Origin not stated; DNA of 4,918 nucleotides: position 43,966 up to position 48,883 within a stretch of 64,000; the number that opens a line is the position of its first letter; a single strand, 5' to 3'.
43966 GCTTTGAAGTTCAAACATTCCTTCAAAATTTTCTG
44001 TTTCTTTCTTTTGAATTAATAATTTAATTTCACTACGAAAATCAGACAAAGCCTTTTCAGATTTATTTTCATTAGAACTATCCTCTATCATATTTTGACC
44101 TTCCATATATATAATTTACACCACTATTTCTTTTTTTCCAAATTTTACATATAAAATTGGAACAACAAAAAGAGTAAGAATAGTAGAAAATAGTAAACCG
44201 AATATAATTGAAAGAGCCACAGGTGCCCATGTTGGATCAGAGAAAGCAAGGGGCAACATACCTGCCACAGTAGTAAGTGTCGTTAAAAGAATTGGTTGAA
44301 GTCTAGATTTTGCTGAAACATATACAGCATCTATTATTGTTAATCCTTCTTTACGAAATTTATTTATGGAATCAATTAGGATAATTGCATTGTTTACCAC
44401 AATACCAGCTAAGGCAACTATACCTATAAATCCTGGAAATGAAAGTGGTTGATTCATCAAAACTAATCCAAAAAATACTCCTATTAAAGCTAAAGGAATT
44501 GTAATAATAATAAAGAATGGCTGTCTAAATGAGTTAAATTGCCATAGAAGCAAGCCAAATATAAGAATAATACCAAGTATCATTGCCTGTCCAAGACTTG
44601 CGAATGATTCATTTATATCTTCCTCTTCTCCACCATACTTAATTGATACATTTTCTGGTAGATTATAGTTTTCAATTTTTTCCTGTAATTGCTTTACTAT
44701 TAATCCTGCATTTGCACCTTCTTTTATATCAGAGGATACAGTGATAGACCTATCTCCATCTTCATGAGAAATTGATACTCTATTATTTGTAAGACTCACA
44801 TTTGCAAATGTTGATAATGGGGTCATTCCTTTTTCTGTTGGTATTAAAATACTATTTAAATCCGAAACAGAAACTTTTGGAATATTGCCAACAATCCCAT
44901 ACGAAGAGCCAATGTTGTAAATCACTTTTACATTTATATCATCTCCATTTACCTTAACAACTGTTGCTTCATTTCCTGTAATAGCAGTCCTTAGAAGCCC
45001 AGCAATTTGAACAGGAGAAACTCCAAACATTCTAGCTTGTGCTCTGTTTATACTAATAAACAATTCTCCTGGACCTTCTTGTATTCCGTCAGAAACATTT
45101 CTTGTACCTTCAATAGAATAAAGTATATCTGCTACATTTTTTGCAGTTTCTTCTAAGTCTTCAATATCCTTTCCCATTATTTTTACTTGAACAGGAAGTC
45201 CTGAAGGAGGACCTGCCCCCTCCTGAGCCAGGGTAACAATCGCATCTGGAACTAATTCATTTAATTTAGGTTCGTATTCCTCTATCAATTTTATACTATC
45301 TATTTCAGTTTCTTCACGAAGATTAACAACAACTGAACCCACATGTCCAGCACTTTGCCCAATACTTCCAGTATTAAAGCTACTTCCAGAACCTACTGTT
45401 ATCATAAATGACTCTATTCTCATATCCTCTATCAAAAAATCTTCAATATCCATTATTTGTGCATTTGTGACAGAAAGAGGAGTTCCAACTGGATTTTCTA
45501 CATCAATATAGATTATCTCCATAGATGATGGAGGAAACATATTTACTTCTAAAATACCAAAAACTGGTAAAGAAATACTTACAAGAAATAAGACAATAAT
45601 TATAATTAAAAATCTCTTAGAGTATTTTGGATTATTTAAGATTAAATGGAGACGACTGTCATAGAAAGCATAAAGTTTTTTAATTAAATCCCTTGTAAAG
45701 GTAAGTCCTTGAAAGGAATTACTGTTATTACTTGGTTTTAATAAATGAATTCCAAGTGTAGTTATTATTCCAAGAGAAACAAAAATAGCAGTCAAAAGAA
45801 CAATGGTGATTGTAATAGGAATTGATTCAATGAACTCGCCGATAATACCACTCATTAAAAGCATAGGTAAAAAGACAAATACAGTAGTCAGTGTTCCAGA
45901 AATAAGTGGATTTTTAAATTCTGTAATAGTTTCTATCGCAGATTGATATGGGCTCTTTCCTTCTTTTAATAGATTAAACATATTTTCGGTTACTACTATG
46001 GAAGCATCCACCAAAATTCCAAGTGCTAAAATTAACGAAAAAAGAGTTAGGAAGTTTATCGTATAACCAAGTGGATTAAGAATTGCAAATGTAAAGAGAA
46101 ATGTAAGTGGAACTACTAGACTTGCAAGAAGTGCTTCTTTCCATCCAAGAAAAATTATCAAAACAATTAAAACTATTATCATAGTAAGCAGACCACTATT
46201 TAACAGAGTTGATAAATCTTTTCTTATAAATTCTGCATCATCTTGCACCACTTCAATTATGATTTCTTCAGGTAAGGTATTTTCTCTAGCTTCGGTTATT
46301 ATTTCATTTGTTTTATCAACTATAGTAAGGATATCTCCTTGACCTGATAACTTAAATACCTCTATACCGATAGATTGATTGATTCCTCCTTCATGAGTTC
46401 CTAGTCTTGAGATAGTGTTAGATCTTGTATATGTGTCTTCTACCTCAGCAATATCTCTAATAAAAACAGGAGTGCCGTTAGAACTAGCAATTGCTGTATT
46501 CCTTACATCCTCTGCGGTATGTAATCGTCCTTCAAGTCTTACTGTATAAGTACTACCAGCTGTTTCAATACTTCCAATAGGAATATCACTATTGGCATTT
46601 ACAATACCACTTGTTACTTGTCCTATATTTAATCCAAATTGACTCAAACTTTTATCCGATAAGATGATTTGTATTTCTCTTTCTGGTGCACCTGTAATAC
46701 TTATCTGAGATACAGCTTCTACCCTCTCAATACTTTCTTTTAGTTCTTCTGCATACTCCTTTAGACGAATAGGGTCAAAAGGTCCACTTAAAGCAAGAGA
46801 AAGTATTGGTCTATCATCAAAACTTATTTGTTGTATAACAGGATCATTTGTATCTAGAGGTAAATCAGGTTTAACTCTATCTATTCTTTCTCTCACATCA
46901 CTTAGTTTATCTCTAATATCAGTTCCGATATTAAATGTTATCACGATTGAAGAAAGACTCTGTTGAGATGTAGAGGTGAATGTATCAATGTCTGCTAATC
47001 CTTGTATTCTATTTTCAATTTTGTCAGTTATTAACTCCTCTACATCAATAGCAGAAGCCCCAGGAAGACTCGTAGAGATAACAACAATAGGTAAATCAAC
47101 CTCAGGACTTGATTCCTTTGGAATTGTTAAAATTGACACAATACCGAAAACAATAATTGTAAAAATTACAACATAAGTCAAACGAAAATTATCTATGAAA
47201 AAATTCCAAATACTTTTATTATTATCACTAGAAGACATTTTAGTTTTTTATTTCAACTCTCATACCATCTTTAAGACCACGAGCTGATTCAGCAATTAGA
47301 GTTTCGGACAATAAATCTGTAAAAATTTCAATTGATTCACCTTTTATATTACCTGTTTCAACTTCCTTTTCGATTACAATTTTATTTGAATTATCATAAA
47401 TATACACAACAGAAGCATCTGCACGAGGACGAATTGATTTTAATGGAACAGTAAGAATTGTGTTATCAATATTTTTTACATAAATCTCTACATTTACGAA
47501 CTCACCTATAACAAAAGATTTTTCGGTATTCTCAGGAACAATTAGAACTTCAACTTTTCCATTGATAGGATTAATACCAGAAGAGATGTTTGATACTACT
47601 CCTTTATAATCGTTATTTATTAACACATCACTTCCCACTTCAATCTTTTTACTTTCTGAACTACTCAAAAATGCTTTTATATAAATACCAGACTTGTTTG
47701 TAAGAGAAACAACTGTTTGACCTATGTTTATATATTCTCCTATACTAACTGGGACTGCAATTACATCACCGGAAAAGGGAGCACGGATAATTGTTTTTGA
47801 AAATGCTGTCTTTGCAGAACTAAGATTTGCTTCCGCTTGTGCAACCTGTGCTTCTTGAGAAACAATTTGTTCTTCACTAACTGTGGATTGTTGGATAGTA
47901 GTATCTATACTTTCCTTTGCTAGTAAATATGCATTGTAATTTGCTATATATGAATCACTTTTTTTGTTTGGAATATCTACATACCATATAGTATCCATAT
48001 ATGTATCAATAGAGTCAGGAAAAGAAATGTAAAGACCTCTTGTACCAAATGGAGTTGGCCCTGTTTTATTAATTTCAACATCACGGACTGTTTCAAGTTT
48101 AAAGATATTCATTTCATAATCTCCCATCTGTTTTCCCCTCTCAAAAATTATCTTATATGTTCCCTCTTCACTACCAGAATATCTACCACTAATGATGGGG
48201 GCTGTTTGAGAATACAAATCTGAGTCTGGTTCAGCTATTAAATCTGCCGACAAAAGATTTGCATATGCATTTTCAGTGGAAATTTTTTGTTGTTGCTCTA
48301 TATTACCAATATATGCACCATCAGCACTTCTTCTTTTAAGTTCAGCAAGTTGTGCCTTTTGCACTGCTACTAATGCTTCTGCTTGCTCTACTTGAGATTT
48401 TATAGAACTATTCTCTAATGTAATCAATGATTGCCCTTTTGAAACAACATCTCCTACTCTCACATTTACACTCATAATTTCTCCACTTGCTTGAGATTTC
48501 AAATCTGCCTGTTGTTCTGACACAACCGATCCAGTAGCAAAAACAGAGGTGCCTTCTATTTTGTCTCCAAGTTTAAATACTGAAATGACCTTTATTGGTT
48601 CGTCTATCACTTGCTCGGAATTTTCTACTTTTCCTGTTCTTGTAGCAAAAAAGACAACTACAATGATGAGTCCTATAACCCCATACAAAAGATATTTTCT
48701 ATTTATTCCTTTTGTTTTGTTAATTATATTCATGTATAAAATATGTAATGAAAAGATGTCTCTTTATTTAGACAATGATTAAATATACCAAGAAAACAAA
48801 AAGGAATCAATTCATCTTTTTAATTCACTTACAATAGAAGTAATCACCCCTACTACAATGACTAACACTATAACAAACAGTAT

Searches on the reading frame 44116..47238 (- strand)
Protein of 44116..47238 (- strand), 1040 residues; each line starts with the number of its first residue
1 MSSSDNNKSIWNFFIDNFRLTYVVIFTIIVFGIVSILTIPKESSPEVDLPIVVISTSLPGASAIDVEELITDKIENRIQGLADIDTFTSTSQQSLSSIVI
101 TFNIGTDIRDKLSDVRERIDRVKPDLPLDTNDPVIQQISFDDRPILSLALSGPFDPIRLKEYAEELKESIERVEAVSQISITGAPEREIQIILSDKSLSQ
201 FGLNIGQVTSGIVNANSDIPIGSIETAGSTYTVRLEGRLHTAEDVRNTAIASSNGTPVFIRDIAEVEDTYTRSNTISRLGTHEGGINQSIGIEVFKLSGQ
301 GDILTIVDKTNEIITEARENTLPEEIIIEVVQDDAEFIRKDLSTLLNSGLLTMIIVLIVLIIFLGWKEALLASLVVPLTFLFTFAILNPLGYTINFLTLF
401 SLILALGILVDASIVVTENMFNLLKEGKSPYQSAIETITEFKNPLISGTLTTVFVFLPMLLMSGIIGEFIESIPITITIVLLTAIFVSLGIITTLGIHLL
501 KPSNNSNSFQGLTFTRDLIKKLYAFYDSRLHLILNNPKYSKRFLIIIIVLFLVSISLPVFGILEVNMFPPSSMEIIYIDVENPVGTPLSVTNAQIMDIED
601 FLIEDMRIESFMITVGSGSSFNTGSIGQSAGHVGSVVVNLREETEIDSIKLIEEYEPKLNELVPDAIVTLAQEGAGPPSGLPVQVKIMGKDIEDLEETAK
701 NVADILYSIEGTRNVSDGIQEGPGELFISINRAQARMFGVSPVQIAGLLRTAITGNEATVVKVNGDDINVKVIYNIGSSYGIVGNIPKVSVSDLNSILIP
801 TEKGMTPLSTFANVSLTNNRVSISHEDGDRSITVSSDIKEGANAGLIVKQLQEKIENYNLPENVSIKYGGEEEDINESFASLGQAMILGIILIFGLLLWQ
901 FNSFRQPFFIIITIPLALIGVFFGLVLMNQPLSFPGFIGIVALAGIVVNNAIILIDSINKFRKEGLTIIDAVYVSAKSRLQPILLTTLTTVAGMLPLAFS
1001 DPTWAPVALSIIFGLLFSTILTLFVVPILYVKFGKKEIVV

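Call 46: search_protein_families(library=pfam, proteins=[window:44116-47238:-], max_evalue=0.00001)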
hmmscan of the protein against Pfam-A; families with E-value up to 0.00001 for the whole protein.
window:44116-47238:- (1040 aa): 2 families
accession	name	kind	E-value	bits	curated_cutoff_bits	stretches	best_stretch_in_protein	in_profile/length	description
PF00873.25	ACR_tran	-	4.6e-190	634.2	28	1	11-1033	2-1020/1021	AcrB/AcrD/AcrF family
PF03176.21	MMPL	-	7.8e-08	32.1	20.5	1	861-1036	120-305/333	MMPL family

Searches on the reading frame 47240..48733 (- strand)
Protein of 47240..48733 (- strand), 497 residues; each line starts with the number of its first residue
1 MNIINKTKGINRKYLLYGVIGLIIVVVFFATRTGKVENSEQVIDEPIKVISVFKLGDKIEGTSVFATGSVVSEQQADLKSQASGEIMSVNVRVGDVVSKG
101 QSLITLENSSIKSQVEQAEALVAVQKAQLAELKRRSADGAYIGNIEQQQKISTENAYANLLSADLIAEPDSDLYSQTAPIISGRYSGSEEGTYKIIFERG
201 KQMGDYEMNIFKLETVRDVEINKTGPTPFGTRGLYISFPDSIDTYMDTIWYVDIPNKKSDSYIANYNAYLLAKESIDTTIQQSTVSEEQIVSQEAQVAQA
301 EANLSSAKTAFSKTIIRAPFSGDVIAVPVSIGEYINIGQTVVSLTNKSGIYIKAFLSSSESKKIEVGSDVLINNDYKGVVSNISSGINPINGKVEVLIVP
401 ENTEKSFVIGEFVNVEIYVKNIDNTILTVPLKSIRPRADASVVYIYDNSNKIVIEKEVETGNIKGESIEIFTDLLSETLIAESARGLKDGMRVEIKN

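Call 46: search_protein_families(library=pfam, proteins=[window:47240-48733:-], max_evalue=0.00001)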
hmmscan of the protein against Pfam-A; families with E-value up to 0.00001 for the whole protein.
window:47240-48733:- (497 aa): 3 families
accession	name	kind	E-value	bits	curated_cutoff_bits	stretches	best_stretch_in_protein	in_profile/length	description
PF13437.12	HlyD_3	-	1.1e-15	58.8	22.2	1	316-403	2-96/106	HlyD family secretion protein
PF16576.10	HlyD_D23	-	2e-11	44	30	1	262-408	56-209/214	Barrel-sandwich domain of CusB or HlyD membrane-fusion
PF13533.13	Biotin_lipoyl_2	-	1.1e-06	28.7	29.8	0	79-107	4-32/32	Biotin-lipoyl like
